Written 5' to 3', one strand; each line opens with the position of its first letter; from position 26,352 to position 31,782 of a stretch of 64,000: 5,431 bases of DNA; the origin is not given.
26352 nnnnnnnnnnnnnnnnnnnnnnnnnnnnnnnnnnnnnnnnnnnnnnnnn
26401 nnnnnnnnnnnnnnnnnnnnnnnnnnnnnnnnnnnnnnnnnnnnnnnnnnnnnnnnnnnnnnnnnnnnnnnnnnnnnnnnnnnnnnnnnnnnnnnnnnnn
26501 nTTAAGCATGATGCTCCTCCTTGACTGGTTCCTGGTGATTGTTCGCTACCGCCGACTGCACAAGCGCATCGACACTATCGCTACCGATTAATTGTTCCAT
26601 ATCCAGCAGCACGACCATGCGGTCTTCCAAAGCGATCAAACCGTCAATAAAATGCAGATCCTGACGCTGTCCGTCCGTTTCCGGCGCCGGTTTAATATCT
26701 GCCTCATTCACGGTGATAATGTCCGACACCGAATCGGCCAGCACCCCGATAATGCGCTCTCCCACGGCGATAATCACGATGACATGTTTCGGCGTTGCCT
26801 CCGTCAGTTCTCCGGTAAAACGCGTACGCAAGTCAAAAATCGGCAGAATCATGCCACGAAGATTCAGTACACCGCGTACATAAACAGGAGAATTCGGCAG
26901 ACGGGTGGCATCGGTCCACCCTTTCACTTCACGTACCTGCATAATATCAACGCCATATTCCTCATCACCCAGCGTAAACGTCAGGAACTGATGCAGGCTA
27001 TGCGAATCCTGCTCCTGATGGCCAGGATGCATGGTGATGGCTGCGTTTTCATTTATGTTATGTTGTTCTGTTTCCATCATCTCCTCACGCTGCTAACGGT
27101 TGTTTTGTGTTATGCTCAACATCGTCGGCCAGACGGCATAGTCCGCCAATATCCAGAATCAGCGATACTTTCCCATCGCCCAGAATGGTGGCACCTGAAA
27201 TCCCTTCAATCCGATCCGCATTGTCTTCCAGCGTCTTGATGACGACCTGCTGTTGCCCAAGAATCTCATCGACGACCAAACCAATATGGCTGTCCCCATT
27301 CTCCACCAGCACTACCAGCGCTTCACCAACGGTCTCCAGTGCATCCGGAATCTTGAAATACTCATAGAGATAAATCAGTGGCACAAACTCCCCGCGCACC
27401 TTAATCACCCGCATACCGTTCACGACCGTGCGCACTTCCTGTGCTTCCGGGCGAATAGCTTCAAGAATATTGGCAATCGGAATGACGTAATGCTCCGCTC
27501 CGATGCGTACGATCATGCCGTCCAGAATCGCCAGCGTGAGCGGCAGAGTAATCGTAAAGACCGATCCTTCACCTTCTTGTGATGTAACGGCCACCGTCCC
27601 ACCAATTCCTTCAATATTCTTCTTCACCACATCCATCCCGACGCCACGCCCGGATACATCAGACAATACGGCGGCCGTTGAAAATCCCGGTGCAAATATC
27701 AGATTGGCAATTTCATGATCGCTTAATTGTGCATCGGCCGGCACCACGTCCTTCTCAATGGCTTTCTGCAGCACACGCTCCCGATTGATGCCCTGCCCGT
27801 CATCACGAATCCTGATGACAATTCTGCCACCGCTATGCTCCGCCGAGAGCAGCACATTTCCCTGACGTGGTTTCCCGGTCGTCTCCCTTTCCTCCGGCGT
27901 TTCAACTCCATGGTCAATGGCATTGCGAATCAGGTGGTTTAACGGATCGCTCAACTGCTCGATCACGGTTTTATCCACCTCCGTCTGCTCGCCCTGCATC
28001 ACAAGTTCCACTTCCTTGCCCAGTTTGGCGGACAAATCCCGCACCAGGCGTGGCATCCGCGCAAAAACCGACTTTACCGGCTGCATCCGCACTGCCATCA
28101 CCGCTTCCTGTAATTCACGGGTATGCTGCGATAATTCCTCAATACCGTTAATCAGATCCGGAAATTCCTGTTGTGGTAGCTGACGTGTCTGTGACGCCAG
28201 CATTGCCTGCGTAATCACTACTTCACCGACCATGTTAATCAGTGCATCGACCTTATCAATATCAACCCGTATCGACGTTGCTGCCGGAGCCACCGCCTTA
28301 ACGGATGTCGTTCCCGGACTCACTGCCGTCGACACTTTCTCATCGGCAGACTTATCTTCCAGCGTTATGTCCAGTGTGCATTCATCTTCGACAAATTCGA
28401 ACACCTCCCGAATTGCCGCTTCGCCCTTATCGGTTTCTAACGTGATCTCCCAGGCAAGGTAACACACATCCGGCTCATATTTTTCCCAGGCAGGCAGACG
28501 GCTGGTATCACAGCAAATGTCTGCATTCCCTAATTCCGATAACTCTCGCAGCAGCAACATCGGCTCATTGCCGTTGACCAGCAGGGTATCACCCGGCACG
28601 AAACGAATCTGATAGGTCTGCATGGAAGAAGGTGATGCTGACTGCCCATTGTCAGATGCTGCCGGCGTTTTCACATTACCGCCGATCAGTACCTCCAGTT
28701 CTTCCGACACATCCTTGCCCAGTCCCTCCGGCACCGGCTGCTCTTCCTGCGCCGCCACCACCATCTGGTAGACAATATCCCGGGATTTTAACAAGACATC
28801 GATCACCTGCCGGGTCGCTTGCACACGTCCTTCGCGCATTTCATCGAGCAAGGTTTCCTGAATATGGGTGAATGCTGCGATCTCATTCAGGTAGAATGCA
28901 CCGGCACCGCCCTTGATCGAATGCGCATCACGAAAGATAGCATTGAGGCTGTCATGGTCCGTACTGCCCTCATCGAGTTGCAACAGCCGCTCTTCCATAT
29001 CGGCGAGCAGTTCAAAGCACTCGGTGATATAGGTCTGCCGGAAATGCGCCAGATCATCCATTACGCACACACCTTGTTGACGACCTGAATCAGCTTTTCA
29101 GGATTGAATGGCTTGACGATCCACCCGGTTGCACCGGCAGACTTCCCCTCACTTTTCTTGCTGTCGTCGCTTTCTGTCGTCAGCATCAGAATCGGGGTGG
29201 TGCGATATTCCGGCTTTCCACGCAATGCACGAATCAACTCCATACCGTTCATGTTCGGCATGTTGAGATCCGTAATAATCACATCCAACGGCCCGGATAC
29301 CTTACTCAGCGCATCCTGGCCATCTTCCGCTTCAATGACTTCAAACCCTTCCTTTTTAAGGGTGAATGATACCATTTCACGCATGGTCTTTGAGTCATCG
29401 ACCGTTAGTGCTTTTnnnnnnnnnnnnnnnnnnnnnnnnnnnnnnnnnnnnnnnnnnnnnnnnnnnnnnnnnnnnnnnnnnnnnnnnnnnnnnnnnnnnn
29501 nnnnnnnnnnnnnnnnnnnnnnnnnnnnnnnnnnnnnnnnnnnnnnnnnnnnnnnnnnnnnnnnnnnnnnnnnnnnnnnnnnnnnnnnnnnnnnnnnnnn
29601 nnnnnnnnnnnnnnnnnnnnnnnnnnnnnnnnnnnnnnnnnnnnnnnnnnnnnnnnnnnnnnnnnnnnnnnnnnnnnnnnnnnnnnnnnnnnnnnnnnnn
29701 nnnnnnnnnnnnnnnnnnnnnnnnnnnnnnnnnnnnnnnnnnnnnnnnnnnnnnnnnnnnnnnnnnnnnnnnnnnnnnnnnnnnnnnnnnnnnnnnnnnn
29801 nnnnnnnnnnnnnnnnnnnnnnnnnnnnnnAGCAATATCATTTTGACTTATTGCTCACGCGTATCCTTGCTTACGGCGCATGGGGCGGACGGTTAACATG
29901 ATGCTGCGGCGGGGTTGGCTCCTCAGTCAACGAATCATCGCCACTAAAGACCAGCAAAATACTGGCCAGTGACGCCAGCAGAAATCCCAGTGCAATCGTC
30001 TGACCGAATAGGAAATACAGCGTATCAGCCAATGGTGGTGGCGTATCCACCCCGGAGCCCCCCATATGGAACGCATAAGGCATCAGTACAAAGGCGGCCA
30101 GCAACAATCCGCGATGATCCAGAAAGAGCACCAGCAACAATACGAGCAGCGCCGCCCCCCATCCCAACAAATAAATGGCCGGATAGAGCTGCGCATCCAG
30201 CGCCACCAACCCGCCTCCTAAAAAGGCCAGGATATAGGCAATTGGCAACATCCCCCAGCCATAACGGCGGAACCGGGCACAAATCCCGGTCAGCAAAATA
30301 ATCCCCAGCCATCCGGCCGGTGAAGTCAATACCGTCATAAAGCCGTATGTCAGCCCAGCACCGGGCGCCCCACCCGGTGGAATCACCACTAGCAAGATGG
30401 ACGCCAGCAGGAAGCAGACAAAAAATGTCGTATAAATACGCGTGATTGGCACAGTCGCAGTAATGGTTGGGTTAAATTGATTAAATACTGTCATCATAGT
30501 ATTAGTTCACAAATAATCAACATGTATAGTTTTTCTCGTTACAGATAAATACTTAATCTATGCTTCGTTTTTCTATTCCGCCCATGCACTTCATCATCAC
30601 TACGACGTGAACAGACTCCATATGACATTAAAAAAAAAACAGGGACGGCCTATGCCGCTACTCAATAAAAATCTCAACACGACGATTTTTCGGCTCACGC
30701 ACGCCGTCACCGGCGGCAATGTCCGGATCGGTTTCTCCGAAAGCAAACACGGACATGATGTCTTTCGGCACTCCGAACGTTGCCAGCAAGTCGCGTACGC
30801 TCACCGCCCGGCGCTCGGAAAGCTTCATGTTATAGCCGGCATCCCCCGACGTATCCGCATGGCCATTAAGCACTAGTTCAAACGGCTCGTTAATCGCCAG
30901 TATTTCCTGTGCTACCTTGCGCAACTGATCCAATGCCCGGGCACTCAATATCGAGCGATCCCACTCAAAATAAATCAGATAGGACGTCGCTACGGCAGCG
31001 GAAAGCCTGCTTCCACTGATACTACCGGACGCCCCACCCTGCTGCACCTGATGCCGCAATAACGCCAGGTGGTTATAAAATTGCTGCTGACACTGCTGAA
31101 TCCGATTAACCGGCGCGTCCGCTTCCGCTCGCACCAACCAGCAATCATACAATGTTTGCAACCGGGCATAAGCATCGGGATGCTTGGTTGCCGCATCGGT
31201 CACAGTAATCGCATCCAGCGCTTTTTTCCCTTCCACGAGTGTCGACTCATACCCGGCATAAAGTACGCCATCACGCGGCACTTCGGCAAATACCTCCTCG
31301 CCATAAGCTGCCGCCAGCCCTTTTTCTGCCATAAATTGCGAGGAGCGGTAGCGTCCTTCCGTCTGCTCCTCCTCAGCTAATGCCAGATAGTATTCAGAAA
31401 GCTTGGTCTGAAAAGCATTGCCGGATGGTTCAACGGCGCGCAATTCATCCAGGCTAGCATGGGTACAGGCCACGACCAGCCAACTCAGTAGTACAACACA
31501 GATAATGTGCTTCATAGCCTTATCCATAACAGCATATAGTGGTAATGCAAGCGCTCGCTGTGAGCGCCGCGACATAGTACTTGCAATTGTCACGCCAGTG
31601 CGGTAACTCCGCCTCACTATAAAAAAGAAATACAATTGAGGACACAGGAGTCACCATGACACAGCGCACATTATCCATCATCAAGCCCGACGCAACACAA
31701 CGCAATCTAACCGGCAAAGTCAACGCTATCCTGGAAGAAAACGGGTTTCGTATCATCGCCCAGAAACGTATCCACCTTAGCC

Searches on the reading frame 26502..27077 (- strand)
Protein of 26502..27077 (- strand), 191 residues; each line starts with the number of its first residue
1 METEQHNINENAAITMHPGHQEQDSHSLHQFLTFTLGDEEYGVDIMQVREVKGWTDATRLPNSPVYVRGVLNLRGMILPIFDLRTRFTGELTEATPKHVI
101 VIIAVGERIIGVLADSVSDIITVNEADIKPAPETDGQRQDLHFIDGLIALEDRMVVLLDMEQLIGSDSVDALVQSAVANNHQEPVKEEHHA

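Call 34: search_protein_families(library=pfam, proteins=[window:26502-27077:-], max_evalue=0.001)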
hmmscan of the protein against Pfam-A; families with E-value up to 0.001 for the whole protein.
window:26502-27077:- (191 aa): 1 family
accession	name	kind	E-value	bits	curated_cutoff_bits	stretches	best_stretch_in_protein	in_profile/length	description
PF01584.24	CheW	-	6.7e-36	123.4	23.5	1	30-166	1-136/138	CheW-like domain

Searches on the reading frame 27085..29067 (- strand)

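Call 63: search_protein_families(library=pfam, proteins=[window:27085-29067:-], max_evalue=0.001)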
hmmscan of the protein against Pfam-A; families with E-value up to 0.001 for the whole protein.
window:27085-29067:- (660 aa): 4 families
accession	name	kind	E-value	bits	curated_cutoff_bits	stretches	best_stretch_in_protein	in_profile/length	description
PF01584.24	CheW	-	9.6e-28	97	23.5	1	517-644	2-134/138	CheW-like domain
PF02895.20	H-kinase_dim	-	1e-19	71.1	23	1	264-326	2-68/68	Signal transducing histidine kinase, homodimeric domain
PF02518.31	HATPase_c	-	3.2e-18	66.6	26.4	1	374-511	4-110/111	Histidine kinase-, DNA gyrase B-, and HSP90-like ATPase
PF01627.28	Hpt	-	1.4e-12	48.1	24.6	1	9-92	2-74/84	Hpt domain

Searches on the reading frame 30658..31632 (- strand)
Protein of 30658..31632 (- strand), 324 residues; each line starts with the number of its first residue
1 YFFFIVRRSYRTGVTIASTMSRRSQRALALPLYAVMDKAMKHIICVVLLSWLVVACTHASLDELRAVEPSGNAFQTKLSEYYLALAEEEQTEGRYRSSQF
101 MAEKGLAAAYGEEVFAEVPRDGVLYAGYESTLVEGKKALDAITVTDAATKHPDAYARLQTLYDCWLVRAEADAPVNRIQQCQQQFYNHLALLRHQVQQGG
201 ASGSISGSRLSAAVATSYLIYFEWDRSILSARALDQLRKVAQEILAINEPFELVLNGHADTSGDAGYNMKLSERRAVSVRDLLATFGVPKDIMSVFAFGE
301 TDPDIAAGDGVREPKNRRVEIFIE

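Call 63: search_protein_families(library=pfam, proteins=[window:30658-31632:-], max_evalue=0.001)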
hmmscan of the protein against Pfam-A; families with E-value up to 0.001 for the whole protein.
window:30658-31632:- (324 aa): 1 family
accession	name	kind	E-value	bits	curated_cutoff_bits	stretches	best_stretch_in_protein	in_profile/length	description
PF00691.25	OmpA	-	7.2e-16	58.8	27.2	1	221-317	1-98/98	OmpA family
